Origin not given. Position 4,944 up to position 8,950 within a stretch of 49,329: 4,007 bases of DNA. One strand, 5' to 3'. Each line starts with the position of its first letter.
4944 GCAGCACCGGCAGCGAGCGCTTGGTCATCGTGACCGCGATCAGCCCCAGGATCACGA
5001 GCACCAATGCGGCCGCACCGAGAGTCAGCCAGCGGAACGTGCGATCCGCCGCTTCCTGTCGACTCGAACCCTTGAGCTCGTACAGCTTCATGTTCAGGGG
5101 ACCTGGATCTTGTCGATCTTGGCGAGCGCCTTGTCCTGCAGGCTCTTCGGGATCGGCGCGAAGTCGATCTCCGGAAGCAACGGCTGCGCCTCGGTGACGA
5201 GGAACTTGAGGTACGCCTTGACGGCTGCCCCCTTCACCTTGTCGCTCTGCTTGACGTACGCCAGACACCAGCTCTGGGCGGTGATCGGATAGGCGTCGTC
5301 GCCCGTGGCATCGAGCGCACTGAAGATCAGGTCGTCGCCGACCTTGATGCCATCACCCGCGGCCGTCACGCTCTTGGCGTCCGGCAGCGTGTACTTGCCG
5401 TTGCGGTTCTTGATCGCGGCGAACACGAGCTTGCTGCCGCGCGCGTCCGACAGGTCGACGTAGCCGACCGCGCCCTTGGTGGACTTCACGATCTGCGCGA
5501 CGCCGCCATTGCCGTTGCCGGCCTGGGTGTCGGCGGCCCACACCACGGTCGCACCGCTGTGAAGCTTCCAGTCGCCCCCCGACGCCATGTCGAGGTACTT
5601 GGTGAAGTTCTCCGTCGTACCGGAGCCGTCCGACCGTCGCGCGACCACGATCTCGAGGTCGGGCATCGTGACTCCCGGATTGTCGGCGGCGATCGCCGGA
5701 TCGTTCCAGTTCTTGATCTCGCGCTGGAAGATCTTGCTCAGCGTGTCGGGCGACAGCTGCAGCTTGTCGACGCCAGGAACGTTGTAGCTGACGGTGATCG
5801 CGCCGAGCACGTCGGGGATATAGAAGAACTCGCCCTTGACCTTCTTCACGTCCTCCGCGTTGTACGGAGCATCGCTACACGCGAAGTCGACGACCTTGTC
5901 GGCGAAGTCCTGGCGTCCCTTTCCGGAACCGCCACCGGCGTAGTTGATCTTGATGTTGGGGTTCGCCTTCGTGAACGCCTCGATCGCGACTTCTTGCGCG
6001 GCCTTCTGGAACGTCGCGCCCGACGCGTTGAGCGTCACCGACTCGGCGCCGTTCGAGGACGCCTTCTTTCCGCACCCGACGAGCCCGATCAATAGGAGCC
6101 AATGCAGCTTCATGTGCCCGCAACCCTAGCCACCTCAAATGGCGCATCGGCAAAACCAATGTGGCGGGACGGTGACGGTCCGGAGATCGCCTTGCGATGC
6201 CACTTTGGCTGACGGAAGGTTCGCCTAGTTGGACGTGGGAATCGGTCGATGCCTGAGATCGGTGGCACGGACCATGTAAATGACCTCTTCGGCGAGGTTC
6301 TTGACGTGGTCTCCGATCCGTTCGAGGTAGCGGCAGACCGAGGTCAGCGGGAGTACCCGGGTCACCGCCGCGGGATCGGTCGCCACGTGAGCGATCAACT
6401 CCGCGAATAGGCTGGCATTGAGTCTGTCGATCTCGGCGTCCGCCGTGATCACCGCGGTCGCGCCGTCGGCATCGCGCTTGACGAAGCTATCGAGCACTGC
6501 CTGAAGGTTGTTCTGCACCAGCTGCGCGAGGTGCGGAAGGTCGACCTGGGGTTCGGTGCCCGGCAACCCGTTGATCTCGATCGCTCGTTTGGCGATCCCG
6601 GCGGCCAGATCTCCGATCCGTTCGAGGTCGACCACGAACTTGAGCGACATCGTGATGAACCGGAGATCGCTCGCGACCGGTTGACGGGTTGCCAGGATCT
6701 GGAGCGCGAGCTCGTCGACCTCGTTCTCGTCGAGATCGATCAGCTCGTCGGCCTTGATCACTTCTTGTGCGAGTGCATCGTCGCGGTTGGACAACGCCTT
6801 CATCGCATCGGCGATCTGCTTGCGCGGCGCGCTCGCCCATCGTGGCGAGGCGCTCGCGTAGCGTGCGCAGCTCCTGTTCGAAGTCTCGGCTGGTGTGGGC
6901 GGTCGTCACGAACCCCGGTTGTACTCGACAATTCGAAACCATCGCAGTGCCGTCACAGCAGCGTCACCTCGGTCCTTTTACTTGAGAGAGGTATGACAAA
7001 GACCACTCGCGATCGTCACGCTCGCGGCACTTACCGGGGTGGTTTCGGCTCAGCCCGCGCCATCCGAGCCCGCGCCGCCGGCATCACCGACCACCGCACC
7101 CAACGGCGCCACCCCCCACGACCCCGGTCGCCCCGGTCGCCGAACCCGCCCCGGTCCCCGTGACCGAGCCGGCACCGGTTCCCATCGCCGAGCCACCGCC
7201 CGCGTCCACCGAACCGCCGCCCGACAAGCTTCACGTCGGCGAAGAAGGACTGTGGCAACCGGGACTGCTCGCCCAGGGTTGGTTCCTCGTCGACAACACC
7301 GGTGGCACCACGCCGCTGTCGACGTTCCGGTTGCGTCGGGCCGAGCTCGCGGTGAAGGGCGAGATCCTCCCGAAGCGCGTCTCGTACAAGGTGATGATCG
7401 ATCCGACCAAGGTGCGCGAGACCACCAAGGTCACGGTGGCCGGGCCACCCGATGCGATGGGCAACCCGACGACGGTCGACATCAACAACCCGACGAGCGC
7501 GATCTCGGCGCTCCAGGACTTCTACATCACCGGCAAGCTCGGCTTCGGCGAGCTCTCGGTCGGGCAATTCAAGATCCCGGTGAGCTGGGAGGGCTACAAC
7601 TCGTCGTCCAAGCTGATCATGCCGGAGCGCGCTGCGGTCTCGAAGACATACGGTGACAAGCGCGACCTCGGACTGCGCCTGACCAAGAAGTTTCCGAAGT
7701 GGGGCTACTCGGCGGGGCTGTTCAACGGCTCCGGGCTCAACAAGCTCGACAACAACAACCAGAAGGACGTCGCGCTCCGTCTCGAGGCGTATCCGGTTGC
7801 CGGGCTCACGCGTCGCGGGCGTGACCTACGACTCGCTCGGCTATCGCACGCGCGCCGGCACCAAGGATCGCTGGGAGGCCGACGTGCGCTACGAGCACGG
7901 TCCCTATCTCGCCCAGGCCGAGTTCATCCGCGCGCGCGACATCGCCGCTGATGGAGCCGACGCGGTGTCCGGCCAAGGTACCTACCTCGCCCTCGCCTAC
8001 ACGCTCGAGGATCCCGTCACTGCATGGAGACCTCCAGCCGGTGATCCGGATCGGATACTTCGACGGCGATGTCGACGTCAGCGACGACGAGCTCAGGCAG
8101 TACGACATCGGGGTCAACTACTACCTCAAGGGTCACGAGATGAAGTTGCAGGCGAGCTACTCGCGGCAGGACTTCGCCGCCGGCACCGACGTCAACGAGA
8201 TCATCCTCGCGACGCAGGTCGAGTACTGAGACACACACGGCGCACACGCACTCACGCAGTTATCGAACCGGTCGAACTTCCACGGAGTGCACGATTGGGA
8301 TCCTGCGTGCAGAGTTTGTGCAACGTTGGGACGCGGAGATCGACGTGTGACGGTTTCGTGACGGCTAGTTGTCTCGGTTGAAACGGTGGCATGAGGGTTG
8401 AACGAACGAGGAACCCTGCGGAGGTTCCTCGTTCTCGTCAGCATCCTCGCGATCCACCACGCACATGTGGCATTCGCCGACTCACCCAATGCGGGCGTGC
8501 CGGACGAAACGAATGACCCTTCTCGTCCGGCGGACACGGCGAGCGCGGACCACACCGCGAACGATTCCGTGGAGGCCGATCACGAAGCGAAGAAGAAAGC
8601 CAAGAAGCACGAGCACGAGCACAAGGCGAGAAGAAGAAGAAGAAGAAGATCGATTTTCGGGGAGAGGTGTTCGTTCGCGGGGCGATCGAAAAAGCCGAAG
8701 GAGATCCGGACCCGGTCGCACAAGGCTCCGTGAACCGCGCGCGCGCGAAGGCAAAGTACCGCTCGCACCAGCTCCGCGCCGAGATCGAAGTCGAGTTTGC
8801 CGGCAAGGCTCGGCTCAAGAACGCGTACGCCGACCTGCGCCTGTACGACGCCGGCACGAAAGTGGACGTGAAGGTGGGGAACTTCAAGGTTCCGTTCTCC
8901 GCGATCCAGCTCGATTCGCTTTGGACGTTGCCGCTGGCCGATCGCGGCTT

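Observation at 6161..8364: Three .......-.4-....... direct repeats (Pho-box-like) upstream of pstS, porin 1 and porin 2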

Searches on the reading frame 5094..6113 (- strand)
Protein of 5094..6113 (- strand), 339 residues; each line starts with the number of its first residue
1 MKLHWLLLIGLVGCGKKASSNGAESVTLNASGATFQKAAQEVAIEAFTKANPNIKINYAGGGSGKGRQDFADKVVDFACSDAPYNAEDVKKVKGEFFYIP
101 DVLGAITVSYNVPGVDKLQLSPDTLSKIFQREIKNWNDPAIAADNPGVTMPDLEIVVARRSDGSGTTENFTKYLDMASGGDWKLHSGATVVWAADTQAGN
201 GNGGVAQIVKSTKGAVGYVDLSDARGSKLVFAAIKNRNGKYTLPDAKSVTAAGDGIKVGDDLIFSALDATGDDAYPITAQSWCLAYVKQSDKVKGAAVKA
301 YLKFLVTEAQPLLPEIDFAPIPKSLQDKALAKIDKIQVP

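Call 7: search_protein_families(library=pfam, proteins=[window:5094-6113:-], max_evalue=0.01)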
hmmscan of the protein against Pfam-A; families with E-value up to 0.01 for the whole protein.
window:5094-6113:- (339 aa): 2 families
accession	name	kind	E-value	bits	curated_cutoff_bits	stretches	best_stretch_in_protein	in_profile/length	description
PF12849.12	PBP_like_2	-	7.1e-45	154.3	27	1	23-308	7-266/267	PBP superfamily domain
PF01547.30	SBP_bac_1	-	6.9e-18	66.1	26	1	33-310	2-305/307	Bacterial extracellular solute-binding protein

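Call 11: find_homologous_proteins(query=window:5094-6113:-, max_evalue=1e-20)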
Query window:5094-6113:- (339 aa): 6767 proteins with E <= 1e-20 among 8000 candidates; the best 120 are listed.
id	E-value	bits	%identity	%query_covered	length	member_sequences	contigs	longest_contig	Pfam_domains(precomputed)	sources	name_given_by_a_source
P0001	7.9e-221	750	100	100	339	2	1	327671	PF01547.31,PF12849.13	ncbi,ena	-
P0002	1.4e-176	605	82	100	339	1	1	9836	PF01547.31,PF12849.13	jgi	-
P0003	4.6e-165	567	75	99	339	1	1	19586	PF01547.31,PF12849.13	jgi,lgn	jgi:phosphate transport system substrate-binding protein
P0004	1.4e-164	565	76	100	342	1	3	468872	PF01547.31,PF12849.13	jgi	jgi:phosphate transport system substrate-binding protein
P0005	7.0e-164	563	77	100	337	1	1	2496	PF12849.13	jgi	jgi:phosphate transport system substrate-binding protein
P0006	3.3e-163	561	76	99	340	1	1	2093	PF01547.31,PF12849.13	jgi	jgi:phosphate transport system substrate-binding protein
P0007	8.8e-162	556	79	93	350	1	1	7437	PF01547.31,PF12849.13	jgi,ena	-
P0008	1.4e-161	556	75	99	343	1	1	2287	PF01547.31,PF12849.13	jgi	jgi:phosphate transport system substrate-binding protein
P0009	1.7e-161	555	76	99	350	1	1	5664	PF01547.31,PF12849.13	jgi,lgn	jgi:phosphate transport system substrate-binding protein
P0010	2.3e-161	555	79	93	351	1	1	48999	PF01547.31,PF12849.13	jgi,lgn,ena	-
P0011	5.4e-161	554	75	99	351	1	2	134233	PF01547.31,PF12849.13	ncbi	-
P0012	1.4e-160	552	79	93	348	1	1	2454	PF01547.31,PF12849.13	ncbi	-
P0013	1.5e-160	552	80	93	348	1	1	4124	PF01547.31,PF12849.13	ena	-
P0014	2.8e-160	551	80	93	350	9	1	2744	PF01547.31,PF12849.13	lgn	-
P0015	2.9e-159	548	74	100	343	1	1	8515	PF01547.31,PF12849.13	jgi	jgi:phosphate transport system substrate-binding protein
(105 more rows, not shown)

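Call 13: find_related_loci(query=A1, collection=genome_contigs, flank=6000)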
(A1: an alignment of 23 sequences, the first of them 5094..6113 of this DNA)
Query A1 (339 aa) in genome_contigs; peptide patterns used: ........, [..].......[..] (x = any residue, [..] = any of these).
98 stretches matched a pattern; 79 encode a relative of the query (tblastn E <= 1e-3); 77 distinct loci.
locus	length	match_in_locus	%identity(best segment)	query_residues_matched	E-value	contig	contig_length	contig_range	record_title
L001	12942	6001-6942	77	26-339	2e-161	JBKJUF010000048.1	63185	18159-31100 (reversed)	MAG: Kofleriaceae bacterium isolate ant_bin.650 k117_2730731, whole genome shotgun sequence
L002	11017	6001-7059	74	1-339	3e-161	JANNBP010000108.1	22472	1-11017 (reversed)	MAG: Deltaproteobacteria bacterium isolate OTE_78_metabat_316 OTE_78_k141_511228, whole genome shotgun sequence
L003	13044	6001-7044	71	5-339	5e-160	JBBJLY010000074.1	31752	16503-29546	MAG: Kofleriaceae bacterium isolate RUP_SRG_46 NODE_1350_length_31752_cov_5.952677, whole genome shotgun sequence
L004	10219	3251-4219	74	15-339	1e-157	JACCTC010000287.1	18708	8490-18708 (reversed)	MAG: Deltaproteobacteria bacterium isolate MGR_bin64 SD2897-2912_k127_8598129, whole genome shotgun sequence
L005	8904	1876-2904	71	9-339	2e-157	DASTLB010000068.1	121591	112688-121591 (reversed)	MAG TPA_asm: Kofleriaceae bacterium isolate SMAG_U2472 k141_771143, whole genome shotgun sequence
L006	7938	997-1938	77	26-339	3e-157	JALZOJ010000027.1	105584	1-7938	MAG: Myxococcota bacterium isolate MSU bin108 SD1459_NODE_30_length_105584_cov_15.112776, whole genome shotgun sequence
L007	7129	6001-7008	74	4-339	8e-157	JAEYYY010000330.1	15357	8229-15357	MAG: Proteobacteria bacterium isolate OH_CBlB_71 k127_23396, whole genome shotgun sequence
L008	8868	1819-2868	70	3-337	1e-155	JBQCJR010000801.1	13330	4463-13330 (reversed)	MAG: Kofleriaceae bacterium isolate bin995 k127_7628829, whole genome shotgun sequence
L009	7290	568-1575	70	6-339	3e-155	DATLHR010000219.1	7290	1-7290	MAG TPA_asm: Kofleriaceae bacterium isolate SMAG_U13645 k141_3706392, whole genome shotgun sequence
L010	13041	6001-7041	70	6-339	3e-155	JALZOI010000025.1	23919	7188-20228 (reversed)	MAG: Myxococcota bacterium isolate MSU bin107 SD1459_NODE_290_length_23919_cov_3.158204, whole genome shotgun sequence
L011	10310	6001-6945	76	26-339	3e-152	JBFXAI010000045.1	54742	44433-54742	MAG: Kofleriaceae bacterium isolate CA_2019_TPBS_207 NODE_3861_length_54742_cov_7.135439_TPBS, whole genome shotgun sequ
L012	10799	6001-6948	74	25-339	3e-152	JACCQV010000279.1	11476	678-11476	MAG: Deltaproteobacteria bacterium isolate MGR_bin5 SD2897-2912_k127_5189950, whole genome shotgun sequence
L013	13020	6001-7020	67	4-339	2e-152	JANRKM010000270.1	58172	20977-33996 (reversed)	MAG: Kofleriaceae bacterium isolate bins.76 k141_3715581, whole genome shotgun sequence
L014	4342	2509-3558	68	7-338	8e-156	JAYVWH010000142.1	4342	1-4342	MAG: Kofleriaceae bacterium isolate GL82_DN_concoct_89_sub GL82_DN_concoct_89_sub_141, whole genome shotgun sequence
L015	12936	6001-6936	74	25-337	2e-151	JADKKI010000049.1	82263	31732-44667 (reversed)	MAG: Myxococcales bacterium isolate Vibo_18-Q3-R45-57_MAXAC.190 tig00015441-10-821210, whole genome shotgun sequence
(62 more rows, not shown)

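Call 21: search_protein_families(library=ncbifam, proteins=[L015:3031-3729:+, L015:3726-5081:+, window:5094-6113:-], max_evalue=0.00001)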
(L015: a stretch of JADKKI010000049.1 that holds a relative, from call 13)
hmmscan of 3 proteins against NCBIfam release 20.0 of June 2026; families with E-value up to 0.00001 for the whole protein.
L015:3031-3729:+ (232 aa): 80 families (the best 25 are shown)
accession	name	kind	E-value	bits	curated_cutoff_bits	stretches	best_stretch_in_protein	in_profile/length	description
TIGR02154.1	PhoB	equivalog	9.4e-73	244.2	296.2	1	3-223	5-225/226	phosphate regulon transcriptional regulator PhoB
NF053854.1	RespRegPhoBBctds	equivalog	2.5e-64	216.7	270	1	3-224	1-225/225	two-component system response regulator PhoB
NF008296.0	PRK11083.1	equivalog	4.6e-64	215.9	273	1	3-224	6-226/228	two-component system response regulator CreB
NF040689.1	MtrAB_MtrA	equivalog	7.1e-60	202.1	300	1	3-222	1-217/219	MtrAB system response regulator MtrA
NF040534.1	resp_reg_YycF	equivalog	2.3e-58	197.2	340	1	3-225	3-229/231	response regulator YycF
NF041733.1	resp_reg_CseB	equivalog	2.8e-56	190.4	350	1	3-224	3-227/228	two-component system response regulator CseB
NF007546.0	PRK10161.1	equivalog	1.8e-53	181.5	471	1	3-224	5-226/229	phosphate response regulator transcription factor PhoB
NF045944.1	ResRegRpaBCyano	equivalog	2.1e-53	181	330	1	4-224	1-228/229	response regulator transcription factor RpaB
NF007982.1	PRK10710.1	equivalog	8.3e-53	179.4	380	1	2-225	9-229/235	envelope stress response regulator BaeR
TIGR01387.1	cztR_silR_copR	subfamily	1.7e-51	175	279.2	1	3-222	1-217/218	heavy metal response regulator transcription factor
NF041734.1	resp_reg_RppA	equivalog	9.2e-51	172.4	250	1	1-224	1-228/229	two-component system response regulator RppA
NF007005.1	PRK09468.1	equivalog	1.5e-48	165.3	331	1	3-224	6-232/237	osmolarity response regulator transcription factor OmpR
NF033117.2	vanR_ACDEGLN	exception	1.6e-48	165.3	350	1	3-222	1-224/226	VanR-ABDEGLN family response regulator transcription factor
NF012227.0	AdeR_RR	equivalog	1.1e-43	149.4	340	1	2-224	13-237/239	efflux system response regulator transcription factor AdeR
NF007928.2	PRK10643.1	equivalog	2.9e-43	148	330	1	1-222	1-215/216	two-component system response regulator PmrA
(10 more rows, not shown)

L015:3726-5081:+ (451 aa): 83 families (the best 25 are shown)
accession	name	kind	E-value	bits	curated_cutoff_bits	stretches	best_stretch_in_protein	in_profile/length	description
NF046044.1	PnpS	equivalog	8.6e-95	318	400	1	71-446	7-390/390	two-component system histidine kinase PnpS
NF033092.0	HK_WalK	equivalog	1.1e-82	278.6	725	1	45-446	184-593/594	cell wall metabolism sensor histidine kinase WalK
TIGR02966.1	phoR_proteo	equivalog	1.6e-81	273.9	334.2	1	123-443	8-331/333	phosphate regulon sensor histidine kinase PhoR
NF040691.1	MtrAB_MtrB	equivalog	3.6e-53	181.3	450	1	215-449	260-494/507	MtrAB system histidine kinase MtrB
NF012163.2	BaeS_SmeS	equivalog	1.4e-52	179.1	500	1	219-434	233-445/457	sensor histidine kinase efflux regulator BaeS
NF047874.1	MASE3_PAS_HK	subfamily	1.6e-50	172.6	560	1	219-448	391-626/655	MASE3 domain-containing sensor histidine kinase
NF033093.1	HK_VicK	exception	3.2e-50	171.1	680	1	40-447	15-435/448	cell wall metabolism sensor histidine kinase VicK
NF008235.0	PRK11006.1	equivalog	4e-49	167.6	390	1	124-447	101-423/431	phosphate regulon sensor histidine kinase PhoR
NF041735.1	hist_kin_RppB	equivalog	6.8e-49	166.8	400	1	227-446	217-438/438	two-component system sensor histidine kinase RppB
NF007837.0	PRK10549.1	equivalog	4.1e-46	157.6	603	1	217-446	231-457/466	envelope stress sensor histidine kinase BaeS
NF045911.1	TCSHisKinNblS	equivalog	1.5e-45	155.7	1000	1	45-446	188-619/621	two-component system sensor histidine kinase NblS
TIGR01386.1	cztS_silS_copS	subfamily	4e-44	151.3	292.55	1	227-446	242-457/457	heavy metal sensor histidine kinase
NF008312.0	PRK11100.1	equivalog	2.8e-43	148.4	356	1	228-448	258-475/477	two-component system sensor histidine kinase CreC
TIGR02956.1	TMAO_torS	equivalog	3.2e-42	144.7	676.5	1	228-446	466-681/967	TMAO reductase system sensor histidine kinase/response regulator TorS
NF047465.1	hybrid_HK_LvrA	exception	3.8e-40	137.7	1200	1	221-446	197-421/819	hybrid histidine kinase/response regulator LvrA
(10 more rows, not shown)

window:5094-6113:- (339 aa): 3 families
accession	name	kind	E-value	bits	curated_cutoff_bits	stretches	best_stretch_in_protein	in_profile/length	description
TIGR00975.1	3a0107s03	equivalog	9.2e-91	304.2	205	1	28-336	1-314/315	phosphate ABC transporter substrate-binding protein PstS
NF008171.0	PRK10918.1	equivalog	1.5e-49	168.9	339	1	26-328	27-328/346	phosphate ABC transporter substrate-binding protein PstS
TIGR02136.1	ptsS_2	subfamily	2.5e-22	79.4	206.6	1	20-308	32-280/295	phosphate ABC transporter substrate-binding protein PstS family protein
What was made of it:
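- Adjacent regulator in relatives: the best NCBIfam hit is TIGR02154 PhoB, and the kinase hits PnpS/PhoR (call 21). The relatives' regulator scores below NCBIfam's PhoB cut-off (244 against 296 bits, call 21).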

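Call 22: find_encoding_contigs(protein=P0002, flank=10000, max_places=4)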
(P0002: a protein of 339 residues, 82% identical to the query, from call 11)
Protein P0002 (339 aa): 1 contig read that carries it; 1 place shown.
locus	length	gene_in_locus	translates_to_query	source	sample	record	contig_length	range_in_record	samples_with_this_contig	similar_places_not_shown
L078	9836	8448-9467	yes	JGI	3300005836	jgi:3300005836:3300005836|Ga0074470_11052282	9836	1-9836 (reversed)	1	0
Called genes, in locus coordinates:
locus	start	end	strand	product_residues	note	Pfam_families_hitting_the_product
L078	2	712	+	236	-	PF00486:Trans_reg_C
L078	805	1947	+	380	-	PF08495:FIST, PF10442:FIST_C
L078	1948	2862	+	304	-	PF00512:HisKA, PF02518:HATPase_c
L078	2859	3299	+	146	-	PF00072:Response_reg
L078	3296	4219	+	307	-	PF00072:Response_reg, PF00990:GGDEF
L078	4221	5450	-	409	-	PF13609:Porin_4 (weak), PF07396:Porin_O_P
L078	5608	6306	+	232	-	PF00072:Response_reg, PF00486:Trans_reg_C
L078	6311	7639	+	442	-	PF13188:PAS_8 (weak), PF00512:HisKA, PF02518:HATPase_c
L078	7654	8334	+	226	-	PF01895:PhoU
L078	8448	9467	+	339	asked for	PF12849:PBP_like_2, PF01547:SBP_bac_1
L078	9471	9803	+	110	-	-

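Call 39: search_solved_structures(query=L015:3031-3729:+, max_evalue=1e-30, show_alignments=0)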
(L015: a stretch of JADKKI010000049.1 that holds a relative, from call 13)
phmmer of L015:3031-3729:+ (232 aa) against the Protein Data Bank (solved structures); distinct sequences matched with E-value up to 1e-30: 18.
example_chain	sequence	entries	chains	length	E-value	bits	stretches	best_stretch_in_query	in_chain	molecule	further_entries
2oqr_A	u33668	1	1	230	4.6e-48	166.9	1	3-223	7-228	Sensory transduction protein regX3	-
9dvt_R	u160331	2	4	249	2.5e-47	164.5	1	3-223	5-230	DNA-binding dual master transcriptional regulator RpaA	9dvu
2gwr_A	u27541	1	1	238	7.3e-46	159.7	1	3-223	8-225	DNA-binding response regulator mtrA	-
4b09_A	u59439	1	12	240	5.4e-40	140.5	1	3-224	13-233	TRANSCRIPTIONAL REGULATORY PROTEIN BAER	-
1ys6_A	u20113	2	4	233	1.5e-39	139.1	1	3-223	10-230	Transcriptional regulatory protein prrA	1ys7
9ji3_J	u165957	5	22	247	2e-39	138.6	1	3-225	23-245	DNA-binding response regulator | Possible two component system response transcriptional positive regulator PhoP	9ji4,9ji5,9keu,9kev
3r0j_A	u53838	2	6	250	2.1e-39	138.5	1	3-225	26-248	POSSIBLE TWO COMPONENT SYSTEM RESPONSE TRANSCRIPTIONAL POSITIVE REGULATOR PHOP | Response regulator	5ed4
1kgs_A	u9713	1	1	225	8.2e-39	136.6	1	3-225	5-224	DNA BINDING RESPONSE REGULATOR D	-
9ket_J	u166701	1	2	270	1.4e-35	126.1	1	42-225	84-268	Possible two component system response transcriptional positive regulator PhoP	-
7e1b_A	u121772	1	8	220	2.1e-35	125.5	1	3-224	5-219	DNA-binding response regulator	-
2zwm_A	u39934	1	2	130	6.9e-35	123.8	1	3-126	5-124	Transcriptional regulatory protein yycF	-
4kfc_A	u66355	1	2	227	6.9e-35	123.8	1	3-223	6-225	KDP operon transcriptional regulatory protein KdpE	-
4kny_A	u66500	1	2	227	1.3e-34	122.9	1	3-223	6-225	KDP operon transcriptional regulatory protein KdpE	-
6lgq_D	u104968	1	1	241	1.6e-34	122.6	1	3-223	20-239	DNA-binding response regulator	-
3f6p_A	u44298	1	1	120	2.1e-34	122.2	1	3-121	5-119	Transcriptional regulatory protein yycF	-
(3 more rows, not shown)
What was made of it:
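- Closest known: Mycobacterial RegX3 and PhoP. Same: RegX3 is the best full-length solved relative of the relatives' regulator (call 39).
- The relatives' regulator is below the curated PhoB cut-off, and its full-length best solved relative is RegX3 (calls 21, 39).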

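Call 45: find_encoding_contigs(protein=P0001, flank=1000, max_places=3)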
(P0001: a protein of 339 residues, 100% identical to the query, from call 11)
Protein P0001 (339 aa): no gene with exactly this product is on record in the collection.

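Call 46: find_homologous_proteins(query=L078:5608-6306:+, max_evalue=1e-40)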
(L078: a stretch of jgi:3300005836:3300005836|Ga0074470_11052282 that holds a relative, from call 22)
Query L078:5608-6306:+ (232 aa): 7999 proteins with E <= 1e-40 among 8000 candidates; the best 120 are listed.
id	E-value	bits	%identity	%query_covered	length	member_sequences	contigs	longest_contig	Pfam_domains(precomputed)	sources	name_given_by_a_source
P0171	6.5e-141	485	95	100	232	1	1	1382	PF00486.35,PF00072.31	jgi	jgi:two-component system, OmpR family, phosphate regulon response regulator PhoB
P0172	6.9e-141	485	95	100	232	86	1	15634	PF00486.35,PF00072.31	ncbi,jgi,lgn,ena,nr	ncbi:MAG TPA: response regulator transcription factor [Kofleriaceae bacterium]|nr:response regulator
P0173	1.6e-139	481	94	100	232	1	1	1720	PF00486.35,PF00072.31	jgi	jgi:two-component system, OmpR family, phosphate regulon response regulator PhoB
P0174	4.8e-139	479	94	100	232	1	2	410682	PF00486.35,PF00072.31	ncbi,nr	ncbi:MAG: response regulator transcription factor [Deltaproteobacteria bacterium]|nr:response regula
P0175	5.1e-139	479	94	100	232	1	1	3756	PF00486.35,PF00072.31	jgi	jgi:two-component system phosphate regulon response regulator PhoB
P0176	7.3e-139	479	94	100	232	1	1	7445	PF00486.35,PF00072.31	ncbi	-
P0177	2.2e-138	477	94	100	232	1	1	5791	PF00486.35,PF00072.31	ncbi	ncbi:MAG: response regulator [Kofleriaceae bacterium]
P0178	2.5e-138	477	94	100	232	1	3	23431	PF00486.35,PF00072.31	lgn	-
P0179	6.5e-138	476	94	100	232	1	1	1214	PF00486.35,PF00072.31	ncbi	-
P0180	7.9e-138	475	94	100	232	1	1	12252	PF00486.35,PF00072.31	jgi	jgi:two-component system phosphate regulon response regulator PhoB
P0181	1.4e-137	474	93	100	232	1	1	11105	PF00486.35,PF00072.31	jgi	jgi:two-component system, OmpR family, phosphate regulon response regulator PhoB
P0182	1.9e-137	474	94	100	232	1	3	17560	PF00486.35,PF00072.31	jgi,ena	-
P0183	2.7e-137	474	92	100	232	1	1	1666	PF00486.35,PF00072.31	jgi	jgi:two-component system phosphate regulon response regulator PhoB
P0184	2.8e-137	473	92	100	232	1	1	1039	PF00486.35,PF00072.31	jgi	jgi:two-component system phosphate regulon response regulator PhoB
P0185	4.6e-137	473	92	100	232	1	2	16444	PF00486.35,PF00072.31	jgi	jgi:two-component system, OmpR family, phosphate regulon response regulator PhoB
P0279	8.2e-131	452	88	99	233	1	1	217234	PF00486.35,PF00072.31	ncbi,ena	-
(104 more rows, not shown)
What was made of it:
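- JGI names it phosphate regulon PhoB (call 46).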

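Call 48: find_encoding_contigs(protein=P0279, flank=6000, max_places=2)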
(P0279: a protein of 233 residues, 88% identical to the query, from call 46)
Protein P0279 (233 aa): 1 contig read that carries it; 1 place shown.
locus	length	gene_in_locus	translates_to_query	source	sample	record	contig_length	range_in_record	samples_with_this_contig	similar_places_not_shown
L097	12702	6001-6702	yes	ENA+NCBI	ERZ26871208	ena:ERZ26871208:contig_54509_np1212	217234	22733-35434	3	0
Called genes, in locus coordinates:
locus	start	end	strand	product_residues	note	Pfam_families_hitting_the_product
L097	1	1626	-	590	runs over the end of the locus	PF01019:G_glu_transpept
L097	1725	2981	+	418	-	PF05195:AMP_N, PF00557:Peptidase_M24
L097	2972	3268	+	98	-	PF01985:CRS1_YhbY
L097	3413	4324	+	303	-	-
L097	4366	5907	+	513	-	-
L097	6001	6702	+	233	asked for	PF00072:Response_reg, PF00486:Trans_reg_C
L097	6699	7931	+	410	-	PF00512:HisKA, PF13581:HATPase_c_2 (weak), PF02518:HATPase_c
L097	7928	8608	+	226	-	PF01895:PhoU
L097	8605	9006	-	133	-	PF05168:HEPN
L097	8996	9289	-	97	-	PF01909:NTP_transf_2, PF18765:Polbeta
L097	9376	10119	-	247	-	PF14094:DUF4272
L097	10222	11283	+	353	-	PF12849:PBP_like_2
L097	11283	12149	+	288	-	PF00528:BPD_transp_1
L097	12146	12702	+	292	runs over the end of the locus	PF00528:BPD_transp_1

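Call 69: search_protein_families(library=pfam, proteins=[L002:1812-3113:+, L015:1646-2887:-], max_evalue=0.001)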
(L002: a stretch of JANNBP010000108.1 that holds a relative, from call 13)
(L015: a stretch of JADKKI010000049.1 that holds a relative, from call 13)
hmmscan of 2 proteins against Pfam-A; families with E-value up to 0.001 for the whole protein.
L002:1812-3113:+ (433 aa): 1 family
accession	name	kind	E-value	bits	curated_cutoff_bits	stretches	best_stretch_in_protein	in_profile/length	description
PF07396.17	Porin_O_P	-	9.2e-21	74.9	20.9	1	112-358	13-277/370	Phosphate-selective porin O and P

L015:1646-2887:- (413 aa): 2 families
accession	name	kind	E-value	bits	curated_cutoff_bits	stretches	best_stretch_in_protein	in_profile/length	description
PF07396.17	Porin_O_P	-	1.9e-23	83.8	20.9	2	102-262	18-165/370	Phosphate-selective porin O and P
PF13609.12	Porin_4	-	8e-09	36.2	27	1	83-333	56-293/310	Gram-negative porin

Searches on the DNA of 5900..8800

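Call 59: search_rna_families(source=window, start=5900, end=8800, threshold=evalue, max_evalue=1)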
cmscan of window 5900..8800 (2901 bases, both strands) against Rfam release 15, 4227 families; matches with E-value up to 1: 1.
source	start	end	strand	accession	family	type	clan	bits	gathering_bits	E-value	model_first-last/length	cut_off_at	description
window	8068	8190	-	RF01059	mir-598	Gene; miRNA;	-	20.9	69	0.51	1-80/80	no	mir-598 microRNA precursor family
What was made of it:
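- Tried and rejected: An Rfam scan of 5900-8800 found nothing credible (call 59).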
